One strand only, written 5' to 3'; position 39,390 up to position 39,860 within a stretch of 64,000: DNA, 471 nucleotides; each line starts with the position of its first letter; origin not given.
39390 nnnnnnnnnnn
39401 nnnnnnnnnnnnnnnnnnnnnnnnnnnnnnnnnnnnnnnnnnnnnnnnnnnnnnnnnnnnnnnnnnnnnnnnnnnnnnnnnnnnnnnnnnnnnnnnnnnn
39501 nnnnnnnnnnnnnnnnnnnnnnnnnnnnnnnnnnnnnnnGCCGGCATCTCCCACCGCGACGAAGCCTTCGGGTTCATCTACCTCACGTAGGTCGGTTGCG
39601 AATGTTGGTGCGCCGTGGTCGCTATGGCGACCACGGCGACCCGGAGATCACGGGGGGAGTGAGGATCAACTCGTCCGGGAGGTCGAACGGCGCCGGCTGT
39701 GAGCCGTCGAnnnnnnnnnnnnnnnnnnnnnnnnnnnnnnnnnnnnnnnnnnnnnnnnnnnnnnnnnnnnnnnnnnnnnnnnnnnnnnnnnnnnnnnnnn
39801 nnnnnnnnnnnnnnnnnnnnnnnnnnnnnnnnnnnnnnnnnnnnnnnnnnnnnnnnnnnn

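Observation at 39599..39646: One family R copy keeps the flanks but swaps the whole distal stem for a different perfectly complementary sequence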

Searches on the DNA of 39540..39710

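Call 45: search_rna_families(source=window, start=39540, end=39710, threshold=evalue, max_evalue=10)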
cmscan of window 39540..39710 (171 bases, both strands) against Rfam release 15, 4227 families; matches with E-value up to 10: 10.
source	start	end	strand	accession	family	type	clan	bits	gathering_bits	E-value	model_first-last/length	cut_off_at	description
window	39607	39641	+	RF03314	mir-1908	Gene; miRNA;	-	16.9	82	3.3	1-73/73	no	mir-1908 microRNA precursor family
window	39613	39637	+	RF03863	mir-1258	Gene; miRNA;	-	15.9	74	1.7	1-72/72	no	mir-1258 microRNA precursor family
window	39604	39709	-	RF02342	ar7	Gene; sRNA;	-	15.2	60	0.36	1-145/145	no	Alphaproteobacterial sRNA ar7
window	39598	39652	+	RF03196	mir-6790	Gene; miRNA;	-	14.6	78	2.1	1-63/63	no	mir-6790 microRNA precursor family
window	39606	39641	-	RF04057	MIR1432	Gene; miRNA;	-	14.6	90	3.7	1-89/89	no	MIR1432 microRNA precursor family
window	39610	39639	+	RF03209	MIR9657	Gene; miRNA;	-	14.5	53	8.7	1-85/85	no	MIR9657 microRNA precursor family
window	39635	39702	-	RF01763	Guanidine-III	Cis-reg; riboswitch;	-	13.3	36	0.97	1-67/67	no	Guanidine-III riboswitch aptamer (yKKC-III)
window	39610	39639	+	RF03173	mir-4504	Gene; miRNA;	-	13.3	104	5.4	1-92/92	no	mir-4504 microRNA precursor family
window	39603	39636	-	RF01839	eeev_FSE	Cis-reg; frameshift_element;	-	11.2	80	7.8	26-58/73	no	eastern equine encephalitis ribosomal frameshift element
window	39612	39637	+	RF02602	BASRCI414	Gene; sRNA;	-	7.8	270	7.9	199-229/229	no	Brucella sRNA CI414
